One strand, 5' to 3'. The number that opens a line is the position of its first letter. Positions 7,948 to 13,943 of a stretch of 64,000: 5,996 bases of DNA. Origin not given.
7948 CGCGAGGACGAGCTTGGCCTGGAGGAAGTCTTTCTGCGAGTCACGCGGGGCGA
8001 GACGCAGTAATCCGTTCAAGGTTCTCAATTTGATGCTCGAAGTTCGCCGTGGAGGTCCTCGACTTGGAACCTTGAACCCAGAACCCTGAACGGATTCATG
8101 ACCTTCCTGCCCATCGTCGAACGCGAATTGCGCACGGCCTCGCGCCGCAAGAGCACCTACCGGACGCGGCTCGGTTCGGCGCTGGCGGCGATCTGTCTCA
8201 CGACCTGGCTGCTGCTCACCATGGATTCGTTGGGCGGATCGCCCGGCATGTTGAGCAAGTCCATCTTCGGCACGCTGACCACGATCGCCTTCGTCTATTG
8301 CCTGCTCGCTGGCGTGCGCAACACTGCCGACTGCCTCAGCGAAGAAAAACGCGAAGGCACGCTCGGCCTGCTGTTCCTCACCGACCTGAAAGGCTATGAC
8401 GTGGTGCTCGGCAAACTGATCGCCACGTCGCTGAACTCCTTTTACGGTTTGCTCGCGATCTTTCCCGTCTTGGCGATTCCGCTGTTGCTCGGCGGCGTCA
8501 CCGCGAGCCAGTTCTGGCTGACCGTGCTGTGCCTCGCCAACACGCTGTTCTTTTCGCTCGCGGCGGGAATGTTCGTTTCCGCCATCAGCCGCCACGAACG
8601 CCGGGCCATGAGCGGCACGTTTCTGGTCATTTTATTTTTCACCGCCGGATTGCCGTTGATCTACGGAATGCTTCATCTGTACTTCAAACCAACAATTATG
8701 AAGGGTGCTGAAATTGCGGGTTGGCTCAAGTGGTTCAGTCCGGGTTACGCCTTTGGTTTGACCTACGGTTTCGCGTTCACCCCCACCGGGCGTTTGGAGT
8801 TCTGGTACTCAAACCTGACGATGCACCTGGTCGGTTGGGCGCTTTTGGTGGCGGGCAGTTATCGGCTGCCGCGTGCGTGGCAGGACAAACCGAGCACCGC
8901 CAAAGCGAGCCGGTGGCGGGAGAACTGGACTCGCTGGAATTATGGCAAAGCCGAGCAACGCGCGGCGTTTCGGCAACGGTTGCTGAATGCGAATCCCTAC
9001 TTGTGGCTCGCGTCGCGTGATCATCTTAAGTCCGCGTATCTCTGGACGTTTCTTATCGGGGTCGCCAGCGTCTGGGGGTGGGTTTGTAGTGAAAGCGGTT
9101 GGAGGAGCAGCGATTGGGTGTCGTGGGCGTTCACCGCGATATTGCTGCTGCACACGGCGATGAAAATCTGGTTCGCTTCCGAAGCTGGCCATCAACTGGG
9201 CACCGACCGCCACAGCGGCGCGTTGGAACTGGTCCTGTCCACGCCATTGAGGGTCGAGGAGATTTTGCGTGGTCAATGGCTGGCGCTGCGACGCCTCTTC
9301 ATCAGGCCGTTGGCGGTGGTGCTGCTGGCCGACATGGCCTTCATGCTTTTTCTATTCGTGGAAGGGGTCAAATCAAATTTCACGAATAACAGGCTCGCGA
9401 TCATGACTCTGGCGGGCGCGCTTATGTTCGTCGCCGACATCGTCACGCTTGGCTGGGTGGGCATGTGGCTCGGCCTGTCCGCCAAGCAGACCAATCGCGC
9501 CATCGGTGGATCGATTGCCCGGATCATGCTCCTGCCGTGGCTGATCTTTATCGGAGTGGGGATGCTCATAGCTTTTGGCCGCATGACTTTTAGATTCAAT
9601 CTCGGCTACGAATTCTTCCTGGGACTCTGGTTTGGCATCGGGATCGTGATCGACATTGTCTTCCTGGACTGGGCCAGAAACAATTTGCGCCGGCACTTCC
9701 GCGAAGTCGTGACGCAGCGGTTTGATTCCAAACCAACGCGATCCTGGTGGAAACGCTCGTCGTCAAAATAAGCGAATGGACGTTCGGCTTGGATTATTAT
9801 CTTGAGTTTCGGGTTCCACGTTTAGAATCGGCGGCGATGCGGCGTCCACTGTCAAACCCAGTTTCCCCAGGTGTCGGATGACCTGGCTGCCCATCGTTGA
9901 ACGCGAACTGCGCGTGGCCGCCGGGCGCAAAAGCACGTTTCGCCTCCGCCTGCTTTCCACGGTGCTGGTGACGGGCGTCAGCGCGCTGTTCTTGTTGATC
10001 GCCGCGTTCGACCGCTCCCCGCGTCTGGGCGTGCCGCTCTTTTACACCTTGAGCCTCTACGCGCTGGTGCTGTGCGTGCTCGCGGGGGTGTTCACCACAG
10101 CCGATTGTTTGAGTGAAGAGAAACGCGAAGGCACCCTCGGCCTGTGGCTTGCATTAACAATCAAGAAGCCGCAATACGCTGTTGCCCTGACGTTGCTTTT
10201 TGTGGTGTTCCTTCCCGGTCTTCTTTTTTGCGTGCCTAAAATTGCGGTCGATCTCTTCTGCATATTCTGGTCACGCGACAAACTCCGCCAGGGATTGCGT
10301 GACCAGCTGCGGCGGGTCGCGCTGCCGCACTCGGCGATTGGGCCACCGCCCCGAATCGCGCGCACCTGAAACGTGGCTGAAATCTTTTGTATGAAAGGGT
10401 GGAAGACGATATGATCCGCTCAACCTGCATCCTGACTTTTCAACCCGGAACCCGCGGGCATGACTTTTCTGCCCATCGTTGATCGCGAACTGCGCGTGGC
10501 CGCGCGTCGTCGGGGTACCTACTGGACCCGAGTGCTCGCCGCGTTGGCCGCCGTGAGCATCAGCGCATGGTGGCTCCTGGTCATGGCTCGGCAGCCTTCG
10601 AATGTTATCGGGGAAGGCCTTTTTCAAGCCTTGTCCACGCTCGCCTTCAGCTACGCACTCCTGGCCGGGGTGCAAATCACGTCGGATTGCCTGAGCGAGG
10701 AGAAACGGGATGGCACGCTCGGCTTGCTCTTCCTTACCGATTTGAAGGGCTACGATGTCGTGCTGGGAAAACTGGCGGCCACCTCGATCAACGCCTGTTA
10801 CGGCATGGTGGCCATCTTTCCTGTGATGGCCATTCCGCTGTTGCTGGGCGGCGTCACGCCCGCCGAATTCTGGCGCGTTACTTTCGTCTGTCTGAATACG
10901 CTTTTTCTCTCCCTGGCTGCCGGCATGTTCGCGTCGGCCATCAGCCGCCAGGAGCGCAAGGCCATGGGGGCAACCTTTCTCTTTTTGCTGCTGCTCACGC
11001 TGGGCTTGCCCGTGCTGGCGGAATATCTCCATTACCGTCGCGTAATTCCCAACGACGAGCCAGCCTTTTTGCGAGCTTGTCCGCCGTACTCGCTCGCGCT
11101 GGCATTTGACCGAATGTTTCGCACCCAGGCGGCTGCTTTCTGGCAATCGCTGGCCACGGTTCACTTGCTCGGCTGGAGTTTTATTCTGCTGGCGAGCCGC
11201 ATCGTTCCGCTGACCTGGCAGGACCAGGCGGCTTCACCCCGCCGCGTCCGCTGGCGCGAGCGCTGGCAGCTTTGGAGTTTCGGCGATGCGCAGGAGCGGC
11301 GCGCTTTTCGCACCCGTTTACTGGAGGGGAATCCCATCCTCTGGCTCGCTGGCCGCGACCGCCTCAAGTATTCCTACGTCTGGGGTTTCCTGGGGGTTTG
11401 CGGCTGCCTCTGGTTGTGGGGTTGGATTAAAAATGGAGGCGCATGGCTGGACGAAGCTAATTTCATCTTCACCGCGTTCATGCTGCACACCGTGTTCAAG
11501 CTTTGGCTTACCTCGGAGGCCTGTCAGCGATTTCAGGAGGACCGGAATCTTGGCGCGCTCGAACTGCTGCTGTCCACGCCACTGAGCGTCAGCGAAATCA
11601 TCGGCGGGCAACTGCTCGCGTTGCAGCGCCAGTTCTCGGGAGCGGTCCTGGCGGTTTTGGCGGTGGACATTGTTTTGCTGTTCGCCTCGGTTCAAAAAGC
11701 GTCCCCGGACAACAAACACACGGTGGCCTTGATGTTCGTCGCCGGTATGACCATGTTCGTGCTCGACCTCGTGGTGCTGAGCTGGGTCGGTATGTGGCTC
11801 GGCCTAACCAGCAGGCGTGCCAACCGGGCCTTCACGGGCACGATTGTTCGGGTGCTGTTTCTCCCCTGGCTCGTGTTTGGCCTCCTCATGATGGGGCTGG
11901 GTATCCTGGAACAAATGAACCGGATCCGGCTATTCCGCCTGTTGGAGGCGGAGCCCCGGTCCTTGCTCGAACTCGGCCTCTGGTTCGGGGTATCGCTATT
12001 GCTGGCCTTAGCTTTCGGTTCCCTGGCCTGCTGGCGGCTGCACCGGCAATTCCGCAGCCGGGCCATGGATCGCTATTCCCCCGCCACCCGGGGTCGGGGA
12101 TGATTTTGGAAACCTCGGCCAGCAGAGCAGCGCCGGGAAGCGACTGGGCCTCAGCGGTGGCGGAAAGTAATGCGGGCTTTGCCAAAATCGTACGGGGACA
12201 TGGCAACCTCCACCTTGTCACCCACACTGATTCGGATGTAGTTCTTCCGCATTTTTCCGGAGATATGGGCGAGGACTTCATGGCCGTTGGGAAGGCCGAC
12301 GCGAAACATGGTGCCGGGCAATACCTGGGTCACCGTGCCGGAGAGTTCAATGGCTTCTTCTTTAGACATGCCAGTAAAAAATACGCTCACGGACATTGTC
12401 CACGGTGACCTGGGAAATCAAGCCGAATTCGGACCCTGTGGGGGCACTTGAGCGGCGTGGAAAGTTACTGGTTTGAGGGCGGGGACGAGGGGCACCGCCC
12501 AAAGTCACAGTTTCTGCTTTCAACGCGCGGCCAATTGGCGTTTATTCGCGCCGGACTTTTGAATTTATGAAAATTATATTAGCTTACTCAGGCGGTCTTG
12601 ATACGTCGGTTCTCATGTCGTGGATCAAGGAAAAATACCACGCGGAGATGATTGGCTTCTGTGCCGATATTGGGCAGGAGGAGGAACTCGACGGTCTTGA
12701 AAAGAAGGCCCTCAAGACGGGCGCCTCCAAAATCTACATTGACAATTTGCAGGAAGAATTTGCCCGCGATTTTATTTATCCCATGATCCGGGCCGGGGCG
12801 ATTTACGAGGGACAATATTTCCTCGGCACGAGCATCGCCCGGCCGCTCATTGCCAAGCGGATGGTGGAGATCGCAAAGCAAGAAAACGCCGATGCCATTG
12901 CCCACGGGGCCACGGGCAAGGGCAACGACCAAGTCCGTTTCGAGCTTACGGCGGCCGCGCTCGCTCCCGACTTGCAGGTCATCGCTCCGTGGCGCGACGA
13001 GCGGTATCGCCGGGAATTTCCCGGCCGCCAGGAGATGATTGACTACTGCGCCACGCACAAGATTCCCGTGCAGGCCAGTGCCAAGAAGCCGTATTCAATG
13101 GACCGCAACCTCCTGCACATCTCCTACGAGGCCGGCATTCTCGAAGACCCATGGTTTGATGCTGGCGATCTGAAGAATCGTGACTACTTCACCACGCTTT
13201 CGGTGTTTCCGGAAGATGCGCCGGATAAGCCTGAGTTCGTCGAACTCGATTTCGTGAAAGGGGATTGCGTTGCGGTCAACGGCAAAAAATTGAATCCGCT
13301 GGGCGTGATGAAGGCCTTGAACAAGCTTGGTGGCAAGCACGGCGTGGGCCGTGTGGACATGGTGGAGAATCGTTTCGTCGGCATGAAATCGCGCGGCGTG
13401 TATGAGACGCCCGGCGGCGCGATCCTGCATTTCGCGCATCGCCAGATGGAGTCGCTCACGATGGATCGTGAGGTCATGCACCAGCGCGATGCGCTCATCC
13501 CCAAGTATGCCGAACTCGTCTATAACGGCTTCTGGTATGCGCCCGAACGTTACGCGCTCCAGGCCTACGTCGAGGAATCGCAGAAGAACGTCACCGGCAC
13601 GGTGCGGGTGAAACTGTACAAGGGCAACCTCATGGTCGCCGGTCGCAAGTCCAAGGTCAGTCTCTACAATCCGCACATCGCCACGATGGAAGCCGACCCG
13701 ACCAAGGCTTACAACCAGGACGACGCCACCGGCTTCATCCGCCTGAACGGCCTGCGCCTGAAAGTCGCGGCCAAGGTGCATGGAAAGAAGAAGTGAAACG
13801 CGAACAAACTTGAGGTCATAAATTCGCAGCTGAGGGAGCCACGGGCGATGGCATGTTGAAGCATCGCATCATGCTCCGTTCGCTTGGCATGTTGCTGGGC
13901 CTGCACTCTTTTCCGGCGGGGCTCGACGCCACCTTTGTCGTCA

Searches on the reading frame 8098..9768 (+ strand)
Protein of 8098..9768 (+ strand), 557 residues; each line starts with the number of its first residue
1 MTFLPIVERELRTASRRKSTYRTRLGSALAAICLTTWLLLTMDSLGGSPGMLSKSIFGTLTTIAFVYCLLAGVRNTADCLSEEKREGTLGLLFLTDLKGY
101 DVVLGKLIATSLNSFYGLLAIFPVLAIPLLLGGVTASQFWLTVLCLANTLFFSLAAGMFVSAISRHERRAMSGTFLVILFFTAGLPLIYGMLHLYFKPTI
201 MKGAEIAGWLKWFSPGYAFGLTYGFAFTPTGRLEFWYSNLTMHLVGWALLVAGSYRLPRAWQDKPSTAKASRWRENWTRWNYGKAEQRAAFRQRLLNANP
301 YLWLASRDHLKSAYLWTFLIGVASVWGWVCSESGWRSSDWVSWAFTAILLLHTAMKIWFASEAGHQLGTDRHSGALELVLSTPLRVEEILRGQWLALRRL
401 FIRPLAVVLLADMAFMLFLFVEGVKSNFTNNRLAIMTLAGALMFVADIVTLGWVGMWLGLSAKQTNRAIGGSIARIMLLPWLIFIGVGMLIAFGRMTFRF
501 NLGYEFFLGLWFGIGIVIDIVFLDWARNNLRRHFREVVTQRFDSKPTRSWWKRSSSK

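Call 73: search_protein_families(library=pfam, proteins=[window:8098-9768:+], max_evalue=0.00001)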
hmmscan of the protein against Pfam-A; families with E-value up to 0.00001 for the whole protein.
window:8098-9768:+ (557 aa): 2 families
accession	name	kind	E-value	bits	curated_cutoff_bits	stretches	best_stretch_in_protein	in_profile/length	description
PF12679.13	ABC2_membrane_2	-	2.2e-12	47.3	27.2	1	62-226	73-242/283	ABC-2 family transporter protein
PF12698.13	ABC2_membrane_3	-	1.7e-08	34.4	31.6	1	55-253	159-344/347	ABC-2 family transporter protein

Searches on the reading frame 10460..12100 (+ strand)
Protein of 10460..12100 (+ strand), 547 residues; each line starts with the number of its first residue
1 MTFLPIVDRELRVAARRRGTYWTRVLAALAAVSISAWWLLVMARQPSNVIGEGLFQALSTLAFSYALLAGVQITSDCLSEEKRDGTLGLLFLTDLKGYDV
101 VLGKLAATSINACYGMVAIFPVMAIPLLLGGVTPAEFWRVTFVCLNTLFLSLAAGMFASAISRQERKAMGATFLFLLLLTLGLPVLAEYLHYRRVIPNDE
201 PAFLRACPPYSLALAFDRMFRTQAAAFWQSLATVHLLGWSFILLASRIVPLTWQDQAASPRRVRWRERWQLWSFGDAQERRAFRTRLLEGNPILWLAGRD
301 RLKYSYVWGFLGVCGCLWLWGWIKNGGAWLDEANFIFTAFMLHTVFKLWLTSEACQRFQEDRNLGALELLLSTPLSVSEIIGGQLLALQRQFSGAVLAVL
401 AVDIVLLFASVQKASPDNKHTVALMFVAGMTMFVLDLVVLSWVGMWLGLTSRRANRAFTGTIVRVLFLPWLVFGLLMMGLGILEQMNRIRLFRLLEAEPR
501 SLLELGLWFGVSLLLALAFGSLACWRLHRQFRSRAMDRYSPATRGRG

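Call 73: search_protein_families(library=pfam, proteins=[window:10460-12100:+], max_evalue=0.00001)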
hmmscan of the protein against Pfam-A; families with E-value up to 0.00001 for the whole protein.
window:10460-12100:+ (547 aa): 2 families
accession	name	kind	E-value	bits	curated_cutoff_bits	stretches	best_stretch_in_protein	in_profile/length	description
PF12679.13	ABC2_membrane_2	-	5.8e-10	39.3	27.2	1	63-192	76-208/283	ABC-2 family transporter protein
PF12698.13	ABC2_membrane_3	-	6.5e-07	29.2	31.6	1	53-242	159-332/347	ABC-2 family transporter protein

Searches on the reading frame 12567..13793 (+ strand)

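Call 73: search_protein_families(library=pfam, proteins=[window:12567-13793:+], max_evalue=0.00001)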
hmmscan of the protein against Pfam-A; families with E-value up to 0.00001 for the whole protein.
window:12567-13793:+ (409 aa): 2 families
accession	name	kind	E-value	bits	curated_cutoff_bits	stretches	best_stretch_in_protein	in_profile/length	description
PF20979.2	Arginosuc_syn_C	-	7.5e-78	261.5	27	1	176-400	1-218/219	Arginosuccinate synthase C-terminal domain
PF00764.25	Arginosuc_synth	-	3.1e-63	213.1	27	1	2-167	1-162/162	Arginosuccinate synthase N-terminal HUP domain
